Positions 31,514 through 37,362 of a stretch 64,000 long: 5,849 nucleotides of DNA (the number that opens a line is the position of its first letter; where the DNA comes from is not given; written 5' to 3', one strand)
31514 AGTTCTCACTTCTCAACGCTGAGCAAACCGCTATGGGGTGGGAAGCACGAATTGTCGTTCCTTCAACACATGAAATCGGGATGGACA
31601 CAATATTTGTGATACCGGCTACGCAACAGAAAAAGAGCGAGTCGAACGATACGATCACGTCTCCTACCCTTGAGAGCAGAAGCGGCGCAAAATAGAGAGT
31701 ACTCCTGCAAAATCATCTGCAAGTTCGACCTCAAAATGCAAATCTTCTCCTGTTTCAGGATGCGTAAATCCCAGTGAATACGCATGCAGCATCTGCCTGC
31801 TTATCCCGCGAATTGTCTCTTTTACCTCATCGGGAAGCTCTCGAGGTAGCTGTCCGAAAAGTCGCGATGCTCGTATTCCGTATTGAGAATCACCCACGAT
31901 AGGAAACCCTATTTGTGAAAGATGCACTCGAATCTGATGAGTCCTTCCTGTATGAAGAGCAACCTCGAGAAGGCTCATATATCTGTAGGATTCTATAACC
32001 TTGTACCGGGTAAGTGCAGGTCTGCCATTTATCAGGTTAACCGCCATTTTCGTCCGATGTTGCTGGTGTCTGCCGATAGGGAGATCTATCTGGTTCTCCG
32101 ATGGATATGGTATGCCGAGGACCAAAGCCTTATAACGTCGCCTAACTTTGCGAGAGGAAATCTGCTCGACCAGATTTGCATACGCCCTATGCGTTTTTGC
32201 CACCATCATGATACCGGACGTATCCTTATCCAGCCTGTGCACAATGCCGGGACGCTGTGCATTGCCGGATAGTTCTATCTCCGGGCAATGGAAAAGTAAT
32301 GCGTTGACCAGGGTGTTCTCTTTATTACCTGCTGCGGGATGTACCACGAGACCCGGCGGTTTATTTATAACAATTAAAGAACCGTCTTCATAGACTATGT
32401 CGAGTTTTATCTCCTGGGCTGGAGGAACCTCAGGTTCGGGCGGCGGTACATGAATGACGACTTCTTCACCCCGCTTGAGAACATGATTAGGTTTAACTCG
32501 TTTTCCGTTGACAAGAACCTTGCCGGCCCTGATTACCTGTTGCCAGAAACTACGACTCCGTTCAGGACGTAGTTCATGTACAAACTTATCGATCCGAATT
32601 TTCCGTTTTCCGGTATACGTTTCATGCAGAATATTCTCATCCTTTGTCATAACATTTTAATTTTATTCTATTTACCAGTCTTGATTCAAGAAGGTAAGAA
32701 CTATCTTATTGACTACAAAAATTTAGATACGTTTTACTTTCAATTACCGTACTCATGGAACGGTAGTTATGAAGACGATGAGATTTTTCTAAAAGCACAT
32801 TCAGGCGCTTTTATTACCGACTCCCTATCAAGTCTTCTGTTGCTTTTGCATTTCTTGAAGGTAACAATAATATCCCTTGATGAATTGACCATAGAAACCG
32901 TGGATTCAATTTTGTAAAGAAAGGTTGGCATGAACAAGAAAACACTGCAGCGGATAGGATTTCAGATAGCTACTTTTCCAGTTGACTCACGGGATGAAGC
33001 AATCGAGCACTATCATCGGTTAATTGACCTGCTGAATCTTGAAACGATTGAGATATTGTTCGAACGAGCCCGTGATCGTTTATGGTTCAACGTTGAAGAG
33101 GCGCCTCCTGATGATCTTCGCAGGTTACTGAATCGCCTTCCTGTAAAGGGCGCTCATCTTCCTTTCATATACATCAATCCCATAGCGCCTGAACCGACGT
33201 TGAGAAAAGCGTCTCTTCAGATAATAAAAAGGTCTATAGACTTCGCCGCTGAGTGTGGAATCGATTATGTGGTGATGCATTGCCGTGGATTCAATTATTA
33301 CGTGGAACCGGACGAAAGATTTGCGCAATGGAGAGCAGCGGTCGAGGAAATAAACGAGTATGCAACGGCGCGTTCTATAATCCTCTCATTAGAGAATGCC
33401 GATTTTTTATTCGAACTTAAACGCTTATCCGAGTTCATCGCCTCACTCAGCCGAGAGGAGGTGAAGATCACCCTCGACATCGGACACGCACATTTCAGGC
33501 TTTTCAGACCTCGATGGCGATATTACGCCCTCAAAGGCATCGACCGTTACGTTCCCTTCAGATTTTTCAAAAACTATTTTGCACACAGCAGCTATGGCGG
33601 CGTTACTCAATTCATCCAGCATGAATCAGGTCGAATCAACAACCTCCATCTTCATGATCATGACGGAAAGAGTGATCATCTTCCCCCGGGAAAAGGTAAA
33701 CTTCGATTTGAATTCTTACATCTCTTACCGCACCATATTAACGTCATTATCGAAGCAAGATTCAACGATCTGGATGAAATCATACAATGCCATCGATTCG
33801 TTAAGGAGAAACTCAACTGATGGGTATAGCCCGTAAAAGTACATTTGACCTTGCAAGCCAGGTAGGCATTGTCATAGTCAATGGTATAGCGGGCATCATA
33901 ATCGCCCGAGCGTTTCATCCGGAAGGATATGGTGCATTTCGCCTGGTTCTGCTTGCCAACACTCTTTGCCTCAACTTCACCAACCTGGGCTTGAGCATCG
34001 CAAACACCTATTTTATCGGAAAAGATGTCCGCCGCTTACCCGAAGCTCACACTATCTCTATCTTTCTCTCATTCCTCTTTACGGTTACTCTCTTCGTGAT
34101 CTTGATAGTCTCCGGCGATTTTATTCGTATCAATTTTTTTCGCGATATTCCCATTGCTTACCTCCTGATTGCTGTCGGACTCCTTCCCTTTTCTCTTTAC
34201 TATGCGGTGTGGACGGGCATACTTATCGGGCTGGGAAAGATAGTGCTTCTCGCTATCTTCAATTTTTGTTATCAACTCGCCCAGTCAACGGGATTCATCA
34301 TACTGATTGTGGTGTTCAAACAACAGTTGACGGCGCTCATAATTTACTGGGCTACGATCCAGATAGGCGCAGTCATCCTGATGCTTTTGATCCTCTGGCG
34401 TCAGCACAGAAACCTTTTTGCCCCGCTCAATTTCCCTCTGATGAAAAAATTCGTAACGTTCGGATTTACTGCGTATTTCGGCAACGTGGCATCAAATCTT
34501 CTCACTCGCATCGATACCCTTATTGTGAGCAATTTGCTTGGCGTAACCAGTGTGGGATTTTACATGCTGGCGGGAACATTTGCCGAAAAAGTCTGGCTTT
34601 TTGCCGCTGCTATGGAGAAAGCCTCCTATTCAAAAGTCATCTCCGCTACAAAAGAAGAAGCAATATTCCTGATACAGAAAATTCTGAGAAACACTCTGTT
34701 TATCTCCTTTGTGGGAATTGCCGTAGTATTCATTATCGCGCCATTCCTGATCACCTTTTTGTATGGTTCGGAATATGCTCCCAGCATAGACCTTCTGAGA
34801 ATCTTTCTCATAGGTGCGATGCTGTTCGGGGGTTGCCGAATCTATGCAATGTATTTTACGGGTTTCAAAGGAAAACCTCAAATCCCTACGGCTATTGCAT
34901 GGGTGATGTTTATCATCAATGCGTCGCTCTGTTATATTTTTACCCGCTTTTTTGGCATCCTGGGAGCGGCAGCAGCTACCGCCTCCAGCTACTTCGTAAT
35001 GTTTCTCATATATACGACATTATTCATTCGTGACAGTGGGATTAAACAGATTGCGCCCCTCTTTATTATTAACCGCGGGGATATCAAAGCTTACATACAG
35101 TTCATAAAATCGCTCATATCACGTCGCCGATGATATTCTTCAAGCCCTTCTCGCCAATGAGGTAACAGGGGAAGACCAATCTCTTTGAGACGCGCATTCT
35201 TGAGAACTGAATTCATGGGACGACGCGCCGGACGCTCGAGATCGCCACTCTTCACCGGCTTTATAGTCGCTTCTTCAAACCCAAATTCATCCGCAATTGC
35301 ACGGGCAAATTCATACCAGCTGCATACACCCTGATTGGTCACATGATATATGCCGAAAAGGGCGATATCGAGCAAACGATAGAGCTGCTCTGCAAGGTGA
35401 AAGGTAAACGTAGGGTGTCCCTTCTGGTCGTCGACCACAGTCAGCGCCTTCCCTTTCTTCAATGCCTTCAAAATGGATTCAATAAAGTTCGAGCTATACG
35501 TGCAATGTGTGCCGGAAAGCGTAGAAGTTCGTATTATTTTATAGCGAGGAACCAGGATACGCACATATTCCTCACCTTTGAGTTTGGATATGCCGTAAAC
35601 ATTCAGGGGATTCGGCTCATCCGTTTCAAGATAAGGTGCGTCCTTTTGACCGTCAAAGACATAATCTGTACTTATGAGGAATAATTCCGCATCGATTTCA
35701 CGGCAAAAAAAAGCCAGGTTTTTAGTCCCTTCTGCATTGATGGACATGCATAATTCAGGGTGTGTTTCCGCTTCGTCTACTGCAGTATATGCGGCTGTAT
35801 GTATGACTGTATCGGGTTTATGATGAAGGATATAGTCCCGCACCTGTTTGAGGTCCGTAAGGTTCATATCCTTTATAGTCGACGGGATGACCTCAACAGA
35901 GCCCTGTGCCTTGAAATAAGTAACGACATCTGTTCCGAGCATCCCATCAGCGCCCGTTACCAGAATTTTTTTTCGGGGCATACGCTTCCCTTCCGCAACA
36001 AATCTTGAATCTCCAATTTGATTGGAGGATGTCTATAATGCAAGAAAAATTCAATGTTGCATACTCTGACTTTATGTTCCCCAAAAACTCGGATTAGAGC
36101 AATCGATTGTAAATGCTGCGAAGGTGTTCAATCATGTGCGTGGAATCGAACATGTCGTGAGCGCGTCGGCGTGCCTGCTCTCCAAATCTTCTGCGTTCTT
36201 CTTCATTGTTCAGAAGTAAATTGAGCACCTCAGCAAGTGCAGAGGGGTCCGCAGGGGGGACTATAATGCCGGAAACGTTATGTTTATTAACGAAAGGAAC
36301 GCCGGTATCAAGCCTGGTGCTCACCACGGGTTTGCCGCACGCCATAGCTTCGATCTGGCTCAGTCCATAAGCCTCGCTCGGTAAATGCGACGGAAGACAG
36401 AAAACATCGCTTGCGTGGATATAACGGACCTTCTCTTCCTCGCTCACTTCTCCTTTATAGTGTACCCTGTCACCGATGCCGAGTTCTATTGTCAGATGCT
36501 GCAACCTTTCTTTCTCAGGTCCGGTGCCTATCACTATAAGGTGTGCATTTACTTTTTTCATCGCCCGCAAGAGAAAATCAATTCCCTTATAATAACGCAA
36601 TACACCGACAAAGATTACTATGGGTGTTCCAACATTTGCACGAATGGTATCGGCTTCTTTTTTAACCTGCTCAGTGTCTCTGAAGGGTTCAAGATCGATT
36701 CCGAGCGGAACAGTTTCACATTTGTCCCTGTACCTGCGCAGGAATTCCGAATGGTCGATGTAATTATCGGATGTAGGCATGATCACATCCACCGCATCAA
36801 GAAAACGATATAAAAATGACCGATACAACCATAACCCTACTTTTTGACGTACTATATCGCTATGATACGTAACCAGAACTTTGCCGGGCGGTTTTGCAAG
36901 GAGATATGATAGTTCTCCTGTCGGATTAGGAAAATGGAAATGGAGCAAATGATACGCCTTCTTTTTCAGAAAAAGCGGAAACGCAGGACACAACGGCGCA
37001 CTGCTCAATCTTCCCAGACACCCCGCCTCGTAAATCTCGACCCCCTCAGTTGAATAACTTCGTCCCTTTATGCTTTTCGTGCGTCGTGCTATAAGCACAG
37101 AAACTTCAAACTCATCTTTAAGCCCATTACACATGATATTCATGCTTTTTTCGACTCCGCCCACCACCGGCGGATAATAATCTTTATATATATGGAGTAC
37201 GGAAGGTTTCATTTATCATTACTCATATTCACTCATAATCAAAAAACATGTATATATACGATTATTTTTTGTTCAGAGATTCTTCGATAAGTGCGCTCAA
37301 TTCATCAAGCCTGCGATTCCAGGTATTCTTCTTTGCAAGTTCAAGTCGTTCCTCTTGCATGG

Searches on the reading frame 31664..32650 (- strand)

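Call 56: search_protein_families(library=pfam, proteins=[window:31664-32650:-], max_evalue=0.00001)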
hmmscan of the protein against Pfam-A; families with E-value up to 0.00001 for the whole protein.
window:31664-32650:- (328 aa): 2 families
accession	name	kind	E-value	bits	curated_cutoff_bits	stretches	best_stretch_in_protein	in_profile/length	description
PF00849.27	PseudoU_synth_2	-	5e-34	118.2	26.8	1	92-246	2-152/152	RNA pseudouridylate synthase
PF01479.30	S4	-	1.7e-13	50.5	22.8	1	19-64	2-48/48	S4 domain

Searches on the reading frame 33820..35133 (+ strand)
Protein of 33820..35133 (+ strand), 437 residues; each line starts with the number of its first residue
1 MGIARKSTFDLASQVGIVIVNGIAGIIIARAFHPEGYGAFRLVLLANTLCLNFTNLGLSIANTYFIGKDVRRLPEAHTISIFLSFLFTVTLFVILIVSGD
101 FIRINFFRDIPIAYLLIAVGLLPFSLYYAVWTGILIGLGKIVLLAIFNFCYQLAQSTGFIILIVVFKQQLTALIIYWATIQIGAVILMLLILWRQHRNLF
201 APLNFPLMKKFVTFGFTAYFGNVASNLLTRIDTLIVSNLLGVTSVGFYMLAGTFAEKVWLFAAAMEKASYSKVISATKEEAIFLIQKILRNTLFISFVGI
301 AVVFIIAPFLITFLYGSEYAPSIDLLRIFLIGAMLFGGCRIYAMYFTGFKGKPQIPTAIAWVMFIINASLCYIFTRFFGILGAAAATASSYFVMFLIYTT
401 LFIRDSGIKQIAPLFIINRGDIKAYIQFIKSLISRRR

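Call 56: search_protein_families(library=pfam, proteins=[window:33820-35133:+], max_evalue=0.00001)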
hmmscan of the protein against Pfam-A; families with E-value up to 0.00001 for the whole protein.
window:33820-35133:+ (437 aa): 2 families
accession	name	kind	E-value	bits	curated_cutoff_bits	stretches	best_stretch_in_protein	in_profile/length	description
PF01943.22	Polysacc_synt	-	9.4e-15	55.2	28.2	1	7-254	5-250/274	Polysaccharide biosynthesis protein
PF13440.11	Polysacc_synt_3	-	3.8e-09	36.7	23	1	27-323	1-292/293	Polysaccharide biosynthesis protein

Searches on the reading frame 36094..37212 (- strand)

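Call 56: search_protein_families(library=pfam, proteins=[window:36094-37212:-], max_evalue=0.00001)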
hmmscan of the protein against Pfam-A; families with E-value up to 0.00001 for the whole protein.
window:36094-37212:- (372 aa): 5 families
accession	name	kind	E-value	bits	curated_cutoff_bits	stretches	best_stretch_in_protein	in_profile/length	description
PF00534.26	Glycos_transf_1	-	3.7e-45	154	26.4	1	190-350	9-172/172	Glycosyl transferases group 1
PF13692.12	Glyco_trans_1_4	-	2.1e-33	116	27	1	197-336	2-142/142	Glycosyl transferases group 1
PF13439.12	Glyco_transf_4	-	3.6e-13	50.3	28.5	1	17-175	1-169/170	Glycosyltransferase Family 4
PF13524.12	Glyco_trans_1_2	-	3.9e-09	37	25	1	213-364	4-142/144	Glycosyl transferase-like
PF13579.12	Glyco_trans_4_4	-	3.5e-07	31.1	29.7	1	18-171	1-158/158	Glycosyl transferase 4-like domain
